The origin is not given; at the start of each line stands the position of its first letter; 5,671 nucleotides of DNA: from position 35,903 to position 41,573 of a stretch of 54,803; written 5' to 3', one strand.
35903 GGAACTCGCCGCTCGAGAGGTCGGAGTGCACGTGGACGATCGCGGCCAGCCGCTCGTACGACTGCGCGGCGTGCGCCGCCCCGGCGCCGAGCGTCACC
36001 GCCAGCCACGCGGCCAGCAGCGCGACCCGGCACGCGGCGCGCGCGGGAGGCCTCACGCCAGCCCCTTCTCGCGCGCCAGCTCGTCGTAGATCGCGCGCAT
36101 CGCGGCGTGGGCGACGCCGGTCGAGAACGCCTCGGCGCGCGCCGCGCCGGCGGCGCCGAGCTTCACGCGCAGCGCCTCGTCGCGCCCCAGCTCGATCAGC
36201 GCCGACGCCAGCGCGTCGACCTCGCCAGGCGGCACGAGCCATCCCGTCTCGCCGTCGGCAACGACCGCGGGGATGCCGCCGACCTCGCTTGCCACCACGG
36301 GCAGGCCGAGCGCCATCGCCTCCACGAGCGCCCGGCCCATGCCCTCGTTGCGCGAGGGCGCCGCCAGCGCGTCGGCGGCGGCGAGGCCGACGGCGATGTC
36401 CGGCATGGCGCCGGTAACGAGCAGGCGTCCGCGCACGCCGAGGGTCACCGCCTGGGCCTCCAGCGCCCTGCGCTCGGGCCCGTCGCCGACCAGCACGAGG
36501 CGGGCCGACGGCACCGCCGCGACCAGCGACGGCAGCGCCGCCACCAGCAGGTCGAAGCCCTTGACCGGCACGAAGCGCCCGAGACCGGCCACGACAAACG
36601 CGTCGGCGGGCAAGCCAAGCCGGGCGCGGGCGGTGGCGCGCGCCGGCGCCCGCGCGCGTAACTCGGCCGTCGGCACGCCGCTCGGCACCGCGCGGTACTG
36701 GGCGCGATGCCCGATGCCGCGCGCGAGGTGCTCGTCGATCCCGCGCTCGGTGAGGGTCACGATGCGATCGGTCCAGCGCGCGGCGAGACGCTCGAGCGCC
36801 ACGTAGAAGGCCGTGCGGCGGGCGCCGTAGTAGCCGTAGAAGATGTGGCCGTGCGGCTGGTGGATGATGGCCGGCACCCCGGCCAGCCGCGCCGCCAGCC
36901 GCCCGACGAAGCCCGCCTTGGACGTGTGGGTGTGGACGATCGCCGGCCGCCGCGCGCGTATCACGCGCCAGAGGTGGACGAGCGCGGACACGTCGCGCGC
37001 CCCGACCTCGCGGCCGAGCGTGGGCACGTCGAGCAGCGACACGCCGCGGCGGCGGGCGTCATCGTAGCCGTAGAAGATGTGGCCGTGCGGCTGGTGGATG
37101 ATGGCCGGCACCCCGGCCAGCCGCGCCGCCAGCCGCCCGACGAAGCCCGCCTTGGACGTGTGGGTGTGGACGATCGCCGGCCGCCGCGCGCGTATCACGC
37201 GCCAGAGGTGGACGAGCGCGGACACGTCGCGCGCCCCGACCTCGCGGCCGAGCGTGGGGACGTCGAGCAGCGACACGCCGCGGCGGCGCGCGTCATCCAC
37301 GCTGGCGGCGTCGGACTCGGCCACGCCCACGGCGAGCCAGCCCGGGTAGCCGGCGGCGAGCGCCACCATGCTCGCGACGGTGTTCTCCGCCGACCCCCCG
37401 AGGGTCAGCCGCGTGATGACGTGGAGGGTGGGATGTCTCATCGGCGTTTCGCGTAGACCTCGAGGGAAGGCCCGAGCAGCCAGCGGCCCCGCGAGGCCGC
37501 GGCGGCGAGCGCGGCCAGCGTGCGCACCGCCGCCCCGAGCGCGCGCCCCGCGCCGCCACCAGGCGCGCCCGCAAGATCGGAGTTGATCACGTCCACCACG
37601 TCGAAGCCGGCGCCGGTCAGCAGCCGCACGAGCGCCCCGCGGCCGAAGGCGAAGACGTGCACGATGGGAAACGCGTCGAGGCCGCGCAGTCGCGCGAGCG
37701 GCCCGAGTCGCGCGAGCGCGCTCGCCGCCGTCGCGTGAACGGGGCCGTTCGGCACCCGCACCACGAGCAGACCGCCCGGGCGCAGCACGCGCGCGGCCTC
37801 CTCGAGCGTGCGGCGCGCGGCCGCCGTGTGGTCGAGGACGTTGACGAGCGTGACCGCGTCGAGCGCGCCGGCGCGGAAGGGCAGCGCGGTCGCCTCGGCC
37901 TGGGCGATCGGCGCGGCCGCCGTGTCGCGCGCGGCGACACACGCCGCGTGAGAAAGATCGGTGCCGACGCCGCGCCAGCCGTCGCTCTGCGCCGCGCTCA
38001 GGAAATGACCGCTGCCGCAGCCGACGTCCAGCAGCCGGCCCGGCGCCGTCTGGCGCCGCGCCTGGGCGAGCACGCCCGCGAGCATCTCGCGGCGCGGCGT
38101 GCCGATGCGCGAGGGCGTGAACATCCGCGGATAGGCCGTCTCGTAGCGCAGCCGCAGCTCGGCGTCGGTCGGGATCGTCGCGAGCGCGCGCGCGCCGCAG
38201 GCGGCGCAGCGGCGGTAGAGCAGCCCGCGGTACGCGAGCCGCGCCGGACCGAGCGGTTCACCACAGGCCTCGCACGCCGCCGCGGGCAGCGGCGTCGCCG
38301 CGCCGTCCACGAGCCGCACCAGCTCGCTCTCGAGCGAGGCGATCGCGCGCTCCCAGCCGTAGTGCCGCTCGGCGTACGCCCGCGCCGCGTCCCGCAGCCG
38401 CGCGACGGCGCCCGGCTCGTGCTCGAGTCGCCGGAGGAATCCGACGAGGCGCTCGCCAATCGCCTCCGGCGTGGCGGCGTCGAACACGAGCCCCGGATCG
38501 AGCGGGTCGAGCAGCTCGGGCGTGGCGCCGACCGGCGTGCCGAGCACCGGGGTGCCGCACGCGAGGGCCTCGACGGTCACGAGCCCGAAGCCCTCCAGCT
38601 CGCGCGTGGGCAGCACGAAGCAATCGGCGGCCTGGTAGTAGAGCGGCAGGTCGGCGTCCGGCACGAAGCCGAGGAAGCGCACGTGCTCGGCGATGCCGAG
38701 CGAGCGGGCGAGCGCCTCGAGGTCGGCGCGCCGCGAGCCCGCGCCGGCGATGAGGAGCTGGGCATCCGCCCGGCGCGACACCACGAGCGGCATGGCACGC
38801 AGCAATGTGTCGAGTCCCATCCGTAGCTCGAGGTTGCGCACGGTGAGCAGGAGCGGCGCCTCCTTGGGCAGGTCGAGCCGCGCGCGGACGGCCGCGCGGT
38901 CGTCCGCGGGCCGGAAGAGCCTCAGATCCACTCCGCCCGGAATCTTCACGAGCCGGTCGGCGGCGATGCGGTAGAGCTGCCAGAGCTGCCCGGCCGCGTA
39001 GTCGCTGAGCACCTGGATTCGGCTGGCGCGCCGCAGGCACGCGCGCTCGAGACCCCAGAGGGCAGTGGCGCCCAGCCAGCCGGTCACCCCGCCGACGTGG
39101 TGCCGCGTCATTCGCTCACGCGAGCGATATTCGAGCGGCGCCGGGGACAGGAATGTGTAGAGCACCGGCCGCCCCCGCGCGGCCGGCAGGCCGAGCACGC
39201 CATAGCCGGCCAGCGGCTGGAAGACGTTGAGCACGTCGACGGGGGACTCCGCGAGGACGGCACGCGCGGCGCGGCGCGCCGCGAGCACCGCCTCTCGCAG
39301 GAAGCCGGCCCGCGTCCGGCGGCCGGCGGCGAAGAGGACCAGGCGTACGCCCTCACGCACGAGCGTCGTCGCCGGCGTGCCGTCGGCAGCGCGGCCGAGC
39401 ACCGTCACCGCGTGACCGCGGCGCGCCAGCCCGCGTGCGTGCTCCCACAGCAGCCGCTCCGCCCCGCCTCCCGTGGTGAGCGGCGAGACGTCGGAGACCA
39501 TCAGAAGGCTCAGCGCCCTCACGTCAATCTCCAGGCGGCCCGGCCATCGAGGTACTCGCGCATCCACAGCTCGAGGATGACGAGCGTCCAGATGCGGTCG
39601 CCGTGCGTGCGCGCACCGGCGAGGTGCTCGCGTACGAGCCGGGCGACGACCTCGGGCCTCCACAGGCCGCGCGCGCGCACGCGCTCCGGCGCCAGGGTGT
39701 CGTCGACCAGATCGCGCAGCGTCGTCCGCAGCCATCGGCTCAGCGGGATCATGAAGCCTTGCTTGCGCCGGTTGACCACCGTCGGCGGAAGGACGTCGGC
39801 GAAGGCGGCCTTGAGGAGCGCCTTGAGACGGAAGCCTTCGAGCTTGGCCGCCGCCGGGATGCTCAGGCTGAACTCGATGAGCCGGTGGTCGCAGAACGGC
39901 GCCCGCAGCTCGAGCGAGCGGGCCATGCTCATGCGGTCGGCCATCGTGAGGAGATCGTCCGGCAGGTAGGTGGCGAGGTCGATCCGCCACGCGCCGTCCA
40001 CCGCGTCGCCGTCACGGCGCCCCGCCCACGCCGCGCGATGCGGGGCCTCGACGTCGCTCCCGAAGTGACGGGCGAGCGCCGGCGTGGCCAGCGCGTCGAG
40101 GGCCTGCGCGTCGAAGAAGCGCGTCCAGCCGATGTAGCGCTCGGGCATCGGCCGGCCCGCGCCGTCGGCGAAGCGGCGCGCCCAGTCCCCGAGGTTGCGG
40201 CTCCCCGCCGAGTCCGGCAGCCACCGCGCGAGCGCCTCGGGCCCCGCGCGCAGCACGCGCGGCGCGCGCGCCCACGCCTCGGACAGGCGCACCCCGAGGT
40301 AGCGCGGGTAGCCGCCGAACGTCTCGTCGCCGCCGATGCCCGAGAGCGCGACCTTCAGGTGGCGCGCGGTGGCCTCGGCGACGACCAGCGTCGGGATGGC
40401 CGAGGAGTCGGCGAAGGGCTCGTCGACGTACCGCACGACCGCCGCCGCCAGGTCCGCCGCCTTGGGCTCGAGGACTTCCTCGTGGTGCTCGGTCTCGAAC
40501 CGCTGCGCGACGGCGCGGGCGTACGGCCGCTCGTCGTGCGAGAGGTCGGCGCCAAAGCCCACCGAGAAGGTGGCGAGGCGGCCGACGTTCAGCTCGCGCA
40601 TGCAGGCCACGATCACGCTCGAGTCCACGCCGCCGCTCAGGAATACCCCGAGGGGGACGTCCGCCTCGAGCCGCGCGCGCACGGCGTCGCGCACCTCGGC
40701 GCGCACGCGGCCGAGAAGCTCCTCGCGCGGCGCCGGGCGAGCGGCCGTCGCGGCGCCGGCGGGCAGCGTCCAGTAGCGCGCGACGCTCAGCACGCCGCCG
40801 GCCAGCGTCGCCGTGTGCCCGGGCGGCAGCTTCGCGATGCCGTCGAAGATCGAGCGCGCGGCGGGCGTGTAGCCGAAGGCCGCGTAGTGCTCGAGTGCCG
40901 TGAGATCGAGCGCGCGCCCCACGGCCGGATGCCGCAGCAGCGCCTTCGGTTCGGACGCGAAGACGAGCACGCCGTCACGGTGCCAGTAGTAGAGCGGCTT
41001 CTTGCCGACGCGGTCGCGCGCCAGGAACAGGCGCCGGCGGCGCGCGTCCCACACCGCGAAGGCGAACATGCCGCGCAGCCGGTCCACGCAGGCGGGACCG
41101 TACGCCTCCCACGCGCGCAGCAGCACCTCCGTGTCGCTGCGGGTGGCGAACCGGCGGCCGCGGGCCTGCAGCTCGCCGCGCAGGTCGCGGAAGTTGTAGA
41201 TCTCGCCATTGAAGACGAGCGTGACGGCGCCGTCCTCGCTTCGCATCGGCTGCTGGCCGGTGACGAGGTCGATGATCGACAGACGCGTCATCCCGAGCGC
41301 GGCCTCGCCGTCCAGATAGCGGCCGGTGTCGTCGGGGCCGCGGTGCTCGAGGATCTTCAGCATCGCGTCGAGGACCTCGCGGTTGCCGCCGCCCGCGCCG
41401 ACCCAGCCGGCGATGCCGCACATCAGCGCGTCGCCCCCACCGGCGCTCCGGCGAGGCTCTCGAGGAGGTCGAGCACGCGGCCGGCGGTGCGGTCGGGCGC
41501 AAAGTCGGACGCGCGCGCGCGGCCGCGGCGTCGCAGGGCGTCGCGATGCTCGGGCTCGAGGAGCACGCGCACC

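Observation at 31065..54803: A glycoconjugate locus of at least 23 kb built on polyprenyl-phosphate/GT-C logic, with no Wzx/Wzy/Wzz or ABC exporter in view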

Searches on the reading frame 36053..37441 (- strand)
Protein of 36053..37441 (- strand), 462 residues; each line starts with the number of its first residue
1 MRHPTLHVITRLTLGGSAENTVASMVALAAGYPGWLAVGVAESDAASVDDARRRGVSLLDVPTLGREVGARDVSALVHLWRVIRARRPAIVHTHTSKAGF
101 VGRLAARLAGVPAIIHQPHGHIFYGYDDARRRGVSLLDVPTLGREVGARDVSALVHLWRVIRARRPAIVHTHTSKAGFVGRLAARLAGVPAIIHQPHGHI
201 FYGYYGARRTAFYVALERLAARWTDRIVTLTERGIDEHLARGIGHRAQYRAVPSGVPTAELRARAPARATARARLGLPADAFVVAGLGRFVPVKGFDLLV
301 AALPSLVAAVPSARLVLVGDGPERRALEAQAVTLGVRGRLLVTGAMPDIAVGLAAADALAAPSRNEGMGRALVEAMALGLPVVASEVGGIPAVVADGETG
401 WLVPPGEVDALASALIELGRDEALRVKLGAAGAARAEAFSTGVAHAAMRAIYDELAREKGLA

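Call 8: search_protein_families(library=pfam, proteins=[window:36053-37441:-], max_evalue=0.01)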
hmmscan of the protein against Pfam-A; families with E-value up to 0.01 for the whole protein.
window:36053-37441:- (462 aa): 7 families
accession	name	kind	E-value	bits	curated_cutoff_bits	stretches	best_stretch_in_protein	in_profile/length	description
PF00534.26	Glycos_transf_1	-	8.8e-39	133.2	26.4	1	269-433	3-170/172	Glycosyl transferases group 1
PF13692.12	Glyco_trans_1_4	-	1.3e-36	126.4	27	1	283-419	3-140/142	Glycosyl transferases group 1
PF13579.12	Glyco_trans_4_4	-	2.6e-27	96.5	29.7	2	128-255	34-158/158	Glycosyl transferase 4-like domain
PF13439.12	Glyco_transf_4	-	3.8e-24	86.1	28.5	2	131-259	38-169/170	Glycosyltransferase Family 4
PF13477.12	Glyco_trans_4_2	-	5.2e-14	53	23.4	2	149-228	59-136/139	Glycosyl transferase 4-like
PF20706.3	GT4-conflict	-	0.00013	21.5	26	1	272-394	193-320/385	Family 4 Glycosyltransferase in conflict systems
PF13524.12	Glyco_trans_1_2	-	0.0056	17.1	25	0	369-438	64-131/144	Glycosyl transferase-like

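Call 52: search_protein_families(library=ncbifam, proteins=[window:36053-37441:-], max_evalue=1e-8)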
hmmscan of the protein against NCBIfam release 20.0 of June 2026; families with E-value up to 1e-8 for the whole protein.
window:36053-37441:- (462 aa): 26 families (the best 25 are shown)
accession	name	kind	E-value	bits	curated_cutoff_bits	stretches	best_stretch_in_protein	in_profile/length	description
TIGR03088.1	stp2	hypoth_equivalog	5.3e-64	216.6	409.05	2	140-455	57-373/374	TIGR03088 family PEP-CTERM/XrtA system glycosyltransferase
TIGR03999.1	thiol_BshA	equivalog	1.3e-31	109.9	273.7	1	236-455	156-373/375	N-acetyl-alpha-D-glucosaminyl L-malate synthase BshA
NF041876.1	EPS_EpsE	equivalog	7.9e-30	104.4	400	1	157-438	105-378/389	exopolysaccharide biosynthesis GT4 family glycosyltransferase EpsE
TIGR04063.1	stp3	hypoth_equivalog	2.7e-29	102.3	442.05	1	157-434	84-373/397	TIGR04063 family PEP-CTERM/XrtA system glycosyltransferase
TIGR03449.1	mycothiol_MshA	equivalog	5.1e-29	101.4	462.5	1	167-455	104-403/406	D-inositol-3-phosphate glycosyltransferase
NF047684.1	TeichurnBiosyTuaC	equivalog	4e-23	82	550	1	224-423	165-356/391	teichuronic acid biosynthesis protein TuaC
TIGR02149.1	glgA_Coryne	subfamily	1.4e-22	80.4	302.4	1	166-444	84-379/391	glycogen synthase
NF038229.1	Glyco4_Geo_Pelo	equivalog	1.9e-21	76.5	400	1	150-455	40-336/338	GPMC system family 4 glycosyltransferase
NF038298.1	EPS_HpsO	equivalog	1.1e-19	70.4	575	1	215-446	138-377/388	hormogonium polysaccharide biosynthesis glycosyltransferase HpsO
NF011726.0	PRK15179.1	equivalog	1.2e-18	66.8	733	1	281-414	516-656/694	Vi polysaccharide biosynthesis protein TviE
TIGR04047.1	MSMEG_0565_glyc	hypoth_equivalog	2.2e-15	56.6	259.85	1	236-445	150-364/373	MSMEG_0565 family glycosyltransferase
NF053787.1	GlcN_PG_synth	equivalog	1.4e-13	50.5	480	1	253-425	170-330/361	N-acetylglucosaminyl phosphatidylglycerol synthase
NF038295.1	EPS_HpsP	equivalog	1.6e-13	50.4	550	1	251-436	180-367/388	hormogonium polysaccharide biosynthesis glycosyltransferase HpsP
TIGR02472.1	sucr_P_syn_N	equivalog_domain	5.5e-13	48.5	576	0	362-434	347-419/439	sucrose-phosphate synthase, putative, glycosyltransferase domain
NF007640.0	PRK10307.1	subfamily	9e-13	47.9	276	1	213-439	161-390/411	WcaI family glycosyltransferase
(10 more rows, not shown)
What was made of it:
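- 36053..37441 (-): GT4 glycosyltransferase whose N-terminal segment is duplicated (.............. at residues 49 and 127). PF00534 E 9e-39, with two stretches of the N-terminal domain (call 8). stp2-like at 217 bits, below cut-off (call 52).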

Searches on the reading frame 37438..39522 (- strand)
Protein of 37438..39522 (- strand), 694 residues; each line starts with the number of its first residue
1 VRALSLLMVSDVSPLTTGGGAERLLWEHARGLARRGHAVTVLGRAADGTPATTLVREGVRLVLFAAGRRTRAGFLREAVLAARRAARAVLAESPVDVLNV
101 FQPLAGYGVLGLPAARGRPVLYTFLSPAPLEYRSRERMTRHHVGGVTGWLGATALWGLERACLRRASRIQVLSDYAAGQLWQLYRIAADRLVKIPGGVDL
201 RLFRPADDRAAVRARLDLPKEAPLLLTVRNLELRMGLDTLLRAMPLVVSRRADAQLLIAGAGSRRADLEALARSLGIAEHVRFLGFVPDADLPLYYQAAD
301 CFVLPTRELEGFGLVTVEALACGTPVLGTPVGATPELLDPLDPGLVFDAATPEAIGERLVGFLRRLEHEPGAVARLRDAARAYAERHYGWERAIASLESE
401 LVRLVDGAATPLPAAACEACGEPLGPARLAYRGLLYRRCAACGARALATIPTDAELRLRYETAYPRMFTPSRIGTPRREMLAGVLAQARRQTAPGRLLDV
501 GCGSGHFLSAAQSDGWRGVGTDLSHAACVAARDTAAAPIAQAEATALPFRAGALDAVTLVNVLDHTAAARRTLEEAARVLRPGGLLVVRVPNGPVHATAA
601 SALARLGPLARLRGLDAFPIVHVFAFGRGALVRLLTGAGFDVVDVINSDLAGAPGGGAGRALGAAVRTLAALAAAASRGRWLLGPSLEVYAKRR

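Call 8: search_protein_families(library=pfam, proteins=[window:37438-39522:-], max_evalue=0.01)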
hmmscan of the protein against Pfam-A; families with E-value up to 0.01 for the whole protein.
window:37438-39522:- (694 aa): 14 families
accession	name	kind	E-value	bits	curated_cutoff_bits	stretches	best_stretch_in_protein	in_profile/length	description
PF00534.26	Glycos_transf_1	-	4.4e-36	124.4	26.4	1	209-362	2-155/172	Glycosyl transferases group 1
PF13692.12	Glyco_trans_1_4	-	7.1e-32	111.1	27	1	223-363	2-140/142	Glycosyl transferases group 1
PF13439.12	Glyco_transf_4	-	1.9e-20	74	28.5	1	19-200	2-168/170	Glycosyltransferase Family 4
PF13489.12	Methyltransf_23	-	3.2e-20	72.9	27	1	478-644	7-163/164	Methyltransferase domain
PF08241.18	Methyltransf_11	-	6.7e-20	72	21.2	1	498-588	1-95/95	Methyltransferase domain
PF13649.12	Methyltransf_25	-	1.7e-15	57.9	27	1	498-584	2-97/97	Methyltransferase domain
PF08242.18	Methyltransf_12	-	1.1e-13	52.2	30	1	498-586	1-98/98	Methyltransferase domain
PF13579.12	Glyco_trans_4_4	-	1e-12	49.1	29.7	1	19-197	1-158/158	Glycosyl transferase 4-like domain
PF13847.12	Methyltransf_31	-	6.8e-09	36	27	1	496-592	6-113/145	Methyltransferase domain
PF20706.3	GT4-conflict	-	1.4e-08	34.5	26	1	235-397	212-385/385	Family 4 Glycosyltransferase in conflict systems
PF13524.12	Glyco_trans_1_2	-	3.5e-08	34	25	1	253-397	14-142/144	Glycosyl transferase-like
PF01209.24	Ubie_methyltran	-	5.1e-05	23.2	20.1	1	496-588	50-151/233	ubiE/COQ5 methyltransferase family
PF07021.18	MetW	-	0.00085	19.4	21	1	495-581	15-103/193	Methionine biosynthesis protein MetW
PF05175.20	MTS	-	0.0074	16.4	23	0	485-588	23-138/170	Methyltransferase small domain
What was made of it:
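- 37438..39522 (-): GT4::Cys4 linker (CEAC417...CAAC439)::SAM methyltransferase fusion. PF00534 and PF13489/PF08241 (call 8).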

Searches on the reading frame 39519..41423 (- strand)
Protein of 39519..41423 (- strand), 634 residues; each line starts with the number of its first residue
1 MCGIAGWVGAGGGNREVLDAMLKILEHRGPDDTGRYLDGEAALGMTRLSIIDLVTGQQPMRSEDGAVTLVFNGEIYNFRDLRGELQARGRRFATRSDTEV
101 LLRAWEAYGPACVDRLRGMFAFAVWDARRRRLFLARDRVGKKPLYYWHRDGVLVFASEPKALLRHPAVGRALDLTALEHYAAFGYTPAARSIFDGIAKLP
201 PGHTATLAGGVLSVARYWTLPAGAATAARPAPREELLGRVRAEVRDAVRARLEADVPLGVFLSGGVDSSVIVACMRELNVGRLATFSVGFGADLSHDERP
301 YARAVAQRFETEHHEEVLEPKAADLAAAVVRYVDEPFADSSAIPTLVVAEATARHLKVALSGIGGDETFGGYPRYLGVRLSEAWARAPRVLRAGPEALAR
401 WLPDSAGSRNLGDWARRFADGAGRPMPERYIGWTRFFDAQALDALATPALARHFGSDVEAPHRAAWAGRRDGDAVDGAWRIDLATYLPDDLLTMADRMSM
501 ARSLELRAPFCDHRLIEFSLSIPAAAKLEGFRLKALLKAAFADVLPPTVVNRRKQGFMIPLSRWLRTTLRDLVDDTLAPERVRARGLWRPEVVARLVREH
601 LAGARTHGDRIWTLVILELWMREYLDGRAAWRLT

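Call 8: search_protein_families(library=pfam, proteins=[window:39519-41423:-], max_evalue=0.01)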
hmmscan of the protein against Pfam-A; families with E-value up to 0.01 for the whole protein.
window:39519-41423:- (634 aa): 4 families
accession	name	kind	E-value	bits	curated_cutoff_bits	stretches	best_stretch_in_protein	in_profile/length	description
PF00733.27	Asn_synthase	-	2.8e-98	330.3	21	1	240-622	2-354/354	Asparagine synthase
PF13537.11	GATase_7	-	3e-48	163.3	25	1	46-163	2-122/123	Glutamine amidotransferase domain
PF13522.11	GATase_6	-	7.5e-46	155.8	27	1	30-158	1-130/130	Glutamine amidotransferase domain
PF12481.13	DUF3700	-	0.00011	22.2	27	1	112-159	125-173/228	Aluminium induced protein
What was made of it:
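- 39519..41423 (-): AsnB-family glutamine amidotransferase. It probably amidates a sugar carboxylate. PF00733 E 3e-98 (call 8).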

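Call 26: search_protein_families(library=ncbifam, proteins=[window:39519-41423:-], max_evalue=0.001)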
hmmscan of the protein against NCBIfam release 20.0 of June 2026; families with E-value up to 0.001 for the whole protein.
window:39519-41423:- (634 aa): 9 families
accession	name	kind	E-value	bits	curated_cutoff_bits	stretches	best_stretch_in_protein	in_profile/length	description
TIGR03108.1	eps_aminotran_1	hypoth_equivalog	3.8e-167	557.7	816.9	1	1-622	1-626/628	XrtA/PEP-CTERM system amidotransferase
TIGR01536.1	asn_synth_AEB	equivalog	4.9e-141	471.2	267.1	1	2-557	1-517/517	asparagine synthase (glutamine-hydrolyzing)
TIGR03104.1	trio_amidotrans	equivalog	7e-132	440.6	570.1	2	1-377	1-385/589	N-acetylglutaminylglutamine amidotransferase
NF006949.0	PRK09431.1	equivalog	8.4e-84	282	499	3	1-164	1-167/554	asparagine synthase B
NF033535.1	lass_lactam_cya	exception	5e-78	263.3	525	2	3-369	3-376/668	lasso peptide isopeptide bond-forming cyclase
NF033561.1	macrolact_Ik_Al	subfamily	3.6e-29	101.8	300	2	121-377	82-339/561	albusnodin/ikarugamycin family macrolactam cyclase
NF001484.0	PRK00331.1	subfamily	3.9e-12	45.4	381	1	59-165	87-201/601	isomerizing glutamine--fructose-6-phosphate transaminase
TIGR01135.1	glmS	equivalog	1.5e-11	43.6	418.05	1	59-165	86-200/607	glutamine--fructose-6-phosphate transaminase (isomerizing)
TIGR01134.1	purF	equivalog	8.2e-11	41.9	350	1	55-162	82-199/432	amidophosphoribosyltransferase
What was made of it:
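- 39519..41423 (-): Best NCBIfam hit is the XrtA/PEP-CTERM system amidotransferase TIGR03108, 558 bits against a cut-off of 817 (call 26).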
